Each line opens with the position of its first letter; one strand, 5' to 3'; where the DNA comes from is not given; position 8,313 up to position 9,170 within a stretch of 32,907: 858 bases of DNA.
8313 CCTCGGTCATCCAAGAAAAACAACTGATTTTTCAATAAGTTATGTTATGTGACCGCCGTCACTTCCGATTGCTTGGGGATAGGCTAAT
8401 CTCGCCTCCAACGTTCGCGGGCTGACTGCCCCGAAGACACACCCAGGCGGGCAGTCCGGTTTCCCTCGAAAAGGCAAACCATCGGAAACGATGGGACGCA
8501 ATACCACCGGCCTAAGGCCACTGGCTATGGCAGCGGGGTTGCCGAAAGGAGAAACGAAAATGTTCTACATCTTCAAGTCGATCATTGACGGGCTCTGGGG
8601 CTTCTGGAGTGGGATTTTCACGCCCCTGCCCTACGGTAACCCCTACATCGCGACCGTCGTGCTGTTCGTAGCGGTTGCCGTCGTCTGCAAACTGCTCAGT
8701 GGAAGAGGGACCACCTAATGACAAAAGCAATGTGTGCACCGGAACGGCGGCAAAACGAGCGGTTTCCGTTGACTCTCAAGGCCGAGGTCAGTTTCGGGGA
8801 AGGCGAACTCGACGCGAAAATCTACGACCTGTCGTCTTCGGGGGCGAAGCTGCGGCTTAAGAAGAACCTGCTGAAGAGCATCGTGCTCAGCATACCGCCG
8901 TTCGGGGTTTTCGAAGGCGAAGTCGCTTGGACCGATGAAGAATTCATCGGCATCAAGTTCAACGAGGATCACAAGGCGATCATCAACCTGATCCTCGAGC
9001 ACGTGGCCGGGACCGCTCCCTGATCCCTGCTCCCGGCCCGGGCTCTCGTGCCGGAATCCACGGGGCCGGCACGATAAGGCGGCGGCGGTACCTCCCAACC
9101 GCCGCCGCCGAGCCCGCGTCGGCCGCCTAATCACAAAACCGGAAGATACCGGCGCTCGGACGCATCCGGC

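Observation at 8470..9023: c-di-GMP-I riboswitch directly controlling a stand-alone PilZ receptor operon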

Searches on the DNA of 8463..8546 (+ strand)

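Call 84: build_rna_model(alignment_id=A4, structure=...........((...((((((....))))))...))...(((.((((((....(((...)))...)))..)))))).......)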
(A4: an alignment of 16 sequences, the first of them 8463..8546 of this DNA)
Model R1 built from alignment A4 (16 sequences, 84 columns); structure: as given.
model positions 83; base pairs 20; branch points 1; effective number of sequences 1.28; information 0.684 bits per position. Calibrated on 0.2 Mb of random sequence (short: E-values are rough).
structure used (alignment columns):
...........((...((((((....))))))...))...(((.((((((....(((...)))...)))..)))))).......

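Call 86: search_with_rna_model(model_id=R1, sources=[L045, L046, L047, L048, L013, L014, L019, L022, L024, L027, L028, L029, L030, L031, L033, L035, L036, L020, window], max_evalue=1, show_alignments=3)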
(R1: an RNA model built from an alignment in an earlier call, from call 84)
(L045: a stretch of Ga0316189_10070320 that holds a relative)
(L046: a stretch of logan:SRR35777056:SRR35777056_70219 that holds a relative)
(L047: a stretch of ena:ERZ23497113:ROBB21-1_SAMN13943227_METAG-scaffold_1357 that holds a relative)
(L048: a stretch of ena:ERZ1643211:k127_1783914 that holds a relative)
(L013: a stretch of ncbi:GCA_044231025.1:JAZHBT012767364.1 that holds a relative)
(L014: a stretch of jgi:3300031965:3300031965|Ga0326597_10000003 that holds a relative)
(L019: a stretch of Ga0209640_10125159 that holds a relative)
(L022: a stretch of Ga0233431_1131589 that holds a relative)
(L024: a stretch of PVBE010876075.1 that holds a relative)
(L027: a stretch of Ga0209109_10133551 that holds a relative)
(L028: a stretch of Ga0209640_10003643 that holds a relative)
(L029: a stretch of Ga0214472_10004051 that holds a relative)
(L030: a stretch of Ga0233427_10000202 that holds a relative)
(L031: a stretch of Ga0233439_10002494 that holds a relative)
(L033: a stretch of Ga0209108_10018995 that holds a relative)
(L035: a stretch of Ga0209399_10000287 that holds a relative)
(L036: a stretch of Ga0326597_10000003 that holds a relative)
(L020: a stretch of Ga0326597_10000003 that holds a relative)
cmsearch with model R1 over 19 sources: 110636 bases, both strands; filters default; matches with E-value up to 1: 6.
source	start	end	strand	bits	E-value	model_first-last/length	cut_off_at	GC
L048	3905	3987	+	109.4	7.5e-28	1-83/83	no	0.61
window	8463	8546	+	109.4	7.8e-28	1-83/83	no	0.6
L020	2246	2329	+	107.8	2.1e-27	1-83/83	no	0.58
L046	2257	2340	+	97.4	1.6e-24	1-83/83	no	0.61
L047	928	1011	+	97.4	1.6e-24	1-83/83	no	0.61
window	23549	23577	+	15.3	0.065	45-73/83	no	0.9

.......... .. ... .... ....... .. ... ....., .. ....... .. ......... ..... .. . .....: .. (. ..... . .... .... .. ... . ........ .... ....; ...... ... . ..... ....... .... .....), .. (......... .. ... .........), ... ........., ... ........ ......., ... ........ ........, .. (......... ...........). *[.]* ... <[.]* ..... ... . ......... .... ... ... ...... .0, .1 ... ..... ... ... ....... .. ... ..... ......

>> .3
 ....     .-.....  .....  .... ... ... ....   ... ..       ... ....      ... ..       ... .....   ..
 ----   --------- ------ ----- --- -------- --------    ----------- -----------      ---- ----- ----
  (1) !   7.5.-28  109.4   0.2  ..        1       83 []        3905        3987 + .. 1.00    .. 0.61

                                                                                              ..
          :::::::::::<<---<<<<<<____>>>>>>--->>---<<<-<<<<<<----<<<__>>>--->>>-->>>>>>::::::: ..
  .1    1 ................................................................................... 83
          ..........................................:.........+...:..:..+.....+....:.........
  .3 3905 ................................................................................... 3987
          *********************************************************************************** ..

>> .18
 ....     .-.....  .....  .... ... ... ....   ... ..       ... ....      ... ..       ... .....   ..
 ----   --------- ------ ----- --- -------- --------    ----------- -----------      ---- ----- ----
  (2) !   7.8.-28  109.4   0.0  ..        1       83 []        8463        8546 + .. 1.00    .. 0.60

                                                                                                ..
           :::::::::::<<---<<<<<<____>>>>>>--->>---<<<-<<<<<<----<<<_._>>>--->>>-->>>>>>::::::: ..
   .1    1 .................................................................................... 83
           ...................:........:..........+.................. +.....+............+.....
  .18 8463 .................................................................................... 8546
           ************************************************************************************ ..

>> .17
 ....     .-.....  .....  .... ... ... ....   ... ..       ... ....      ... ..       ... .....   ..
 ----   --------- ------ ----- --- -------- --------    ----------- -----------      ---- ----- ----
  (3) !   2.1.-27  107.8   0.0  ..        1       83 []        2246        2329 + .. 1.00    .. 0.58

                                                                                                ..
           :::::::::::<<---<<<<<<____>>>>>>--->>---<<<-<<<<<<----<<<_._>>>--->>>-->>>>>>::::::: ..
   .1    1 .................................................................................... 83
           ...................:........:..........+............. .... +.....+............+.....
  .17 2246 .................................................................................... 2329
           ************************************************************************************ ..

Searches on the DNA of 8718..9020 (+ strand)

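Call 13: search_rna_families(sources=[L001, L002, L003, L004, L005, L006, L007], threshold=gathering)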
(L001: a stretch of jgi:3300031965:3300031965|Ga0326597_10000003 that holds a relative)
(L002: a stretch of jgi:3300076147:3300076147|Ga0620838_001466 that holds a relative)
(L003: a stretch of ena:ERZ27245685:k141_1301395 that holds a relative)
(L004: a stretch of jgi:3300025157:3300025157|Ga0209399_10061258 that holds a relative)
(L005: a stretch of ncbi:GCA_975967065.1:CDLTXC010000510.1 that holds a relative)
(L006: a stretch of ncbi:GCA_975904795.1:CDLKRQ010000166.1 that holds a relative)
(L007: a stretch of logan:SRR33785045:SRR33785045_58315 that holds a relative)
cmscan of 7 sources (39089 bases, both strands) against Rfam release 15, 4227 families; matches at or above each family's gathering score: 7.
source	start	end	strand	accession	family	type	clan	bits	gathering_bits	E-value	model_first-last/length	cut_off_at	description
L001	5746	5829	+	RF01051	c-di-GMP-I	Cis-reg; riboswitch;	CL00126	81.2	35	1.2e-14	1-87/87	no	c-di-GMP-I riboswitch aptamer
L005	2021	2104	+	RF01051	c-di-GMP-I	Cis-reg; riboswitch;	CL00126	80.5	35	1.9e-14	1-87/87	no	c-di-GMP-I riboswitch aptamer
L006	431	514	+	RF01051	c-di-GMP-I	Cis-reg; riboswitch;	CL00126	80.5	35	1.9e-14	1-87/87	no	c-di-GMP-I riboswitch aptamer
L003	5749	5832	+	RF01051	c-di-GMP-I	Cis-reg; riboswitch;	CL00126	80.2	35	2.2e-14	1-87/87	no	c-di-GMP-I riboswitch aptamer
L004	459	542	+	RF01051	c-di-GMP-I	Cis-reg; riboswitch;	CL00126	80.2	35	2.2e-14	1-87/87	no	c-di-GMP-I riboswitch aptamer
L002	5536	5619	+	RF01051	c-di-GMP-I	Cis-reg; riboswitch;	CL00126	79.6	35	3.1e-14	1-87/87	no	c-di-GMP-I riboswitch aptamer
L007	1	75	+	RF01051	c-di-GMP-I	Cis-reg; riboswitch;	CL00126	72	35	2.3e-12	10-87/87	5'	c-di-GMP-I riboswitch aptamer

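Call 27: search_rna_families(sources=[L008, L009, L010, L011], threshold=gathering, show_alignments=1)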
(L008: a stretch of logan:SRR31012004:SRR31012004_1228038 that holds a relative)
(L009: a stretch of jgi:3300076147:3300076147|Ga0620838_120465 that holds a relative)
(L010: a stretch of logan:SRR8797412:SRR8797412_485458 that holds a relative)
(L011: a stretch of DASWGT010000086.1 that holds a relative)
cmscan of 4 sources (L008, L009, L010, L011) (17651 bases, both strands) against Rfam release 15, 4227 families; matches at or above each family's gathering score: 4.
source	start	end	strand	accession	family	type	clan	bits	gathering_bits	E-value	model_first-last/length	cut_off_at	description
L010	1113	1196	+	RF01051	c-di-GMP-I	Cis-reg; riboswitch;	CL00126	81.5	35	5e-15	1-87/87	no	c-di-GMP-I riboswitch aptamer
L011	5746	5829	+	RF01051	c-di-GMP-I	Cis-reg; riboswitch;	CL00126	81.5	35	5e-15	1-87/87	no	c-di-GMP-I riboswitch aptamer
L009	316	399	+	RF01051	c-di-GMP-I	Cis-reg; riboswitch;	CL00126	78.3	35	2.9e-14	1-87/87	no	c-di-GMP-I riboswitch aptamer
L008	639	722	+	RF01051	c-di-GMP-I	Cis-reg; riboswitch;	CL00126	76.2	35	9.4e-14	1-87/87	no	c-di-GMP-I riboswitch aptamer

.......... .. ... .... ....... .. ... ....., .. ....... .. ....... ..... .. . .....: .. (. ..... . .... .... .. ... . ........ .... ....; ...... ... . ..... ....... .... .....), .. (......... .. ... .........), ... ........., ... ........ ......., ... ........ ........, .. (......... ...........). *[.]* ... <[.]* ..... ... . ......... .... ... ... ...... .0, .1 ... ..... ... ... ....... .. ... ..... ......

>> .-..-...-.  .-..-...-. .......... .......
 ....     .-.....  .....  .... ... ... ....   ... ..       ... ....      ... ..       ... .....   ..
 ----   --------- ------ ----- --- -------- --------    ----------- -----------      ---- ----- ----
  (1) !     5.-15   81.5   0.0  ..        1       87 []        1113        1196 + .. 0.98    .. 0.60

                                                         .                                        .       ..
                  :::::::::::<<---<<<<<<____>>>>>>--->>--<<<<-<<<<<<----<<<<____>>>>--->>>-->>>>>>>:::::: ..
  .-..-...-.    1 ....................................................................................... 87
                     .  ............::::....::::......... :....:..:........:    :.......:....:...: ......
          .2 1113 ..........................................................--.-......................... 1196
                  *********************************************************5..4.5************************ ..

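Call 39: search_rna_families(source=L012, threshold=gathering, show_alignments=1)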
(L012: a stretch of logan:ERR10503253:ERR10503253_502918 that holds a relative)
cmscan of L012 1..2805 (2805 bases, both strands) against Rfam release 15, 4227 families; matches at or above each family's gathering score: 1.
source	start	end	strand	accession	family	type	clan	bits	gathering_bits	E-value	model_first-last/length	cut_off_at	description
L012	950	1032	+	RF01051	c-di-GMP-I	Cis-reg; riboswitch;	CL00126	72.2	35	1.4e-13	1-87/87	no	c-di-GMP-I riboswitch aptamer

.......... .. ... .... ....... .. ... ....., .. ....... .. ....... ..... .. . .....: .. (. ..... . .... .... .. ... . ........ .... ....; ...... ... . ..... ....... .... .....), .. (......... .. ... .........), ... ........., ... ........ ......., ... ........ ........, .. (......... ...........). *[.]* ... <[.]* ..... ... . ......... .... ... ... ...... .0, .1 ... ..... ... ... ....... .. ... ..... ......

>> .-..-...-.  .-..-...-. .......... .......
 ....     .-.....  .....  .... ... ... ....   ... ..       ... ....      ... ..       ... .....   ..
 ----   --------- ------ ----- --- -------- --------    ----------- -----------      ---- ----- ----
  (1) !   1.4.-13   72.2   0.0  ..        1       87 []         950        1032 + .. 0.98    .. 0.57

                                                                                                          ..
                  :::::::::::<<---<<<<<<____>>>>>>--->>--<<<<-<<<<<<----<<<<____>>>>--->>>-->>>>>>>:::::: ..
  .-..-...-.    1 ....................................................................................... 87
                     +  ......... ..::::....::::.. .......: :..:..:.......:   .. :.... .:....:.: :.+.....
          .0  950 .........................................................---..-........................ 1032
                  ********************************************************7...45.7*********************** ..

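Call 43: search_rna_families(sources=[L013, L014], threshold=gathering)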
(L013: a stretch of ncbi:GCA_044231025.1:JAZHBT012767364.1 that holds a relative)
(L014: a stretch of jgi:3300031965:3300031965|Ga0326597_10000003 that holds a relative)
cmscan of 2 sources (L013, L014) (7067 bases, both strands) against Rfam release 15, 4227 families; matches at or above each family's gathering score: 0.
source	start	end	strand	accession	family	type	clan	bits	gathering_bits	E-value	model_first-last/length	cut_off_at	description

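Call 50: search_rna_families(sources=[L015, L016, L017, L018, L019, L021, L022, L023, L024, L025, L026, L027, L028, L029, L030, L031, L032, L033, L034, L035], threshold=gathering)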
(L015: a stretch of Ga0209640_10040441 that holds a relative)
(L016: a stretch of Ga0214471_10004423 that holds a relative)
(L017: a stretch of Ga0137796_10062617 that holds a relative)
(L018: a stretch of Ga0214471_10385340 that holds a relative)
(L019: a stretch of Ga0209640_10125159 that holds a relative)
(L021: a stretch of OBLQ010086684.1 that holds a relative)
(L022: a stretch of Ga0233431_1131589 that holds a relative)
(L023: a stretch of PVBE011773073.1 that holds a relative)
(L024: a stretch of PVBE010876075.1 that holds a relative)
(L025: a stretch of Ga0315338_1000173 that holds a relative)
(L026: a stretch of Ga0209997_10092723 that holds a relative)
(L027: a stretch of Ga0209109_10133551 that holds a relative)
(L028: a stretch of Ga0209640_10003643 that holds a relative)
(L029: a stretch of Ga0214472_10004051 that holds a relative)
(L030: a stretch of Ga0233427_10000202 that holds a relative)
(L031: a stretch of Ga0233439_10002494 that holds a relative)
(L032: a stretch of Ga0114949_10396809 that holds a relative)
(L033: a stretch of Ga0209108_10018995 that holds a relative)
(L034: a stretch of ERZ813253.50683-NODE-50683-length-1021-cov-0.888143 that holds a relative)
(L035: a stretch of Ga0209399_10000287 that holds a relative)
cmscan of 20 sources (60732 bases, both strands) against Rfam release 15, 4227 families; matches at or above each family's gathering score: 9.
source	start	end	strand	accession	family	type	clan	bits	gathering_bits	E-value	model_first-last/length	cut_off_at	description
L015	2246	2329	+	RF01051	c-di-GMP-I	Cis-reg; riboswitch;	CL00126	81.5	35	1.7e-14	1-87/87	no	c-di-GMP-I riboswitch aptamer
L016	693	776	+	RF01051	c-di-GMP-I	Cis-reg; riboswitch;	CL00126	81.5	35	1.7e-14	1-87/87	no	c-di-GMP-I riboswitch aptamer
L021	312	395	+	RF01051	c-di-GMP-I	Cis-reg; riboswitch;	CL00126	80.5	35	2.9e-14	1-87/87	no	c-di-GMP-I riboswitch aptamer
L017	363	446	+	RF01051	c-di-GMP-I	Cis-reg; riboswitch;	CL00126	80.2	35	3.4e-14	1-87/87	no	c-di-GMP-I riboswitch aptamer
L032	421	503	+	RF01051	c-di-GMP-I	Cis-reg; riboswitch;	CL00126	78.4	35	9.5e-14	1-87/87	no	c-di-GMP-I riboswitch aptamer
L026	31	113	+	RF01051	c-di-GMP-I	Cis-reg; riboswitch;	CL00126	78.3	35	1e-13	1-87/87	no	c-di-GMP-I riboswitch aptamer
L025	2222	2304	+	RF01051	c-di-GMP-I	Cis-reg; riboswitch;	CL00126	75.3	35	5.3e-13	1-87/87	no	c-di-GMP-I riboswitch aptamer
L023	2248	2330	+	RF01051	c-di-GMP-I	Cis-reg; riboswitch;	CL00126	74.3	35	9.3e-13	1-87/87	no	c-di-GMP-I riboswitch aptamer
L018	1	59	+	RF01051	c-di-GMP-I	Cis-reg; riboswitch;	CL00126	43.6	35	2.9e-05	26-87/87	5'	c-di-GMP-I riboswitch aptamer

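Call 51: search_rna_families(sources=[L037, L038, L039, L040, L041, L042, L043, L044, L045], threshold=gathering)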
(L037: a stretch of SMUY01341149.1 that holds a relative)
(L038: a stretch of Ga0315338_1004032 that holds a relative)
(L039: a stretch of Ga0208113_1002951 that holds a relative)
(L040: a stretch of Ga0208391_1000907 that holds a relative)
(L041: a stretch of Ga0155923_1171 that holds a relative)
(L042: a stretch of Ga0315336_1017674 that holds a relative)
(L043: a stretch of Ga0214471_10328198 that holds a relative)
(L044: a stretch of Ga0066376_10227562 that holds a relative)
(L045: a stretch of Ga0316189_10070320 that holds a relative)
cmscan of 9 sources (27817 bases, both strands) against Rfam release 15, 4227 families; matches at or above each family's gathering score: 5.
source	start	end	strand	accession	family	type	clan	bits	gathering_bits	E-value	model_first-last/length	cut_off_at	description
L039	1326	1399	-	RF00005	tRNA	Gene; tRNA;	CL00001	73.2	29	1.7e-14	1-71/71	no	tRNA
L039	588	670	+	RF01051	c-di-GMP-I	Cis-reg; riboswitch;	CL00126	70.7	35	3.2e-12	1-87/87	no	c-di-GMP-I riboswitch aptamer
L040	2250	2332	+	RF01051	c-di-GMP-I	Cis-reg; riboswitch;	CL00126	67.8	35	1.7e-11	1-87/87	no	c-di-GMP-I riboswitch aptamer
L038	2247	2329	+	RF01051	c-di-GMP-I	Cis-reg; riboswitch;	CL00126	63.5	35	1.9e-10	1-87/87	no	c-di-GMP-I riboswitch aptamer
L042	1275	1357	+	RF01051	c-di-GMP-I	Cis-reg; riboswitch;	CL00126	59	35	2.4e-09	1-87/87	no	c-di-GMP-I riboswitch aptamer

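Call 93: search_rna_families(source=L045, start=480, end=720, threshold=evalue, max_evalue=1, show_alignments=2)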
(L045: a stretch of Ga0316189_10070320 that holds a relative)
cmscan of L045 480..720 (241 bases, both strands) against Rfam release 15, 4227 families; matches with E-value up to 1: 1.
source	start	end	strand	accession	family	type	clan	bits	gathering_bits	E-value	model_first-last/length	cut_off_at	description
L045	489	516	-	RF03476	mir-7360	Gene; miRNA;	-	20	47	0.21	16-43/59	no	mir-7360 microRNA precursor family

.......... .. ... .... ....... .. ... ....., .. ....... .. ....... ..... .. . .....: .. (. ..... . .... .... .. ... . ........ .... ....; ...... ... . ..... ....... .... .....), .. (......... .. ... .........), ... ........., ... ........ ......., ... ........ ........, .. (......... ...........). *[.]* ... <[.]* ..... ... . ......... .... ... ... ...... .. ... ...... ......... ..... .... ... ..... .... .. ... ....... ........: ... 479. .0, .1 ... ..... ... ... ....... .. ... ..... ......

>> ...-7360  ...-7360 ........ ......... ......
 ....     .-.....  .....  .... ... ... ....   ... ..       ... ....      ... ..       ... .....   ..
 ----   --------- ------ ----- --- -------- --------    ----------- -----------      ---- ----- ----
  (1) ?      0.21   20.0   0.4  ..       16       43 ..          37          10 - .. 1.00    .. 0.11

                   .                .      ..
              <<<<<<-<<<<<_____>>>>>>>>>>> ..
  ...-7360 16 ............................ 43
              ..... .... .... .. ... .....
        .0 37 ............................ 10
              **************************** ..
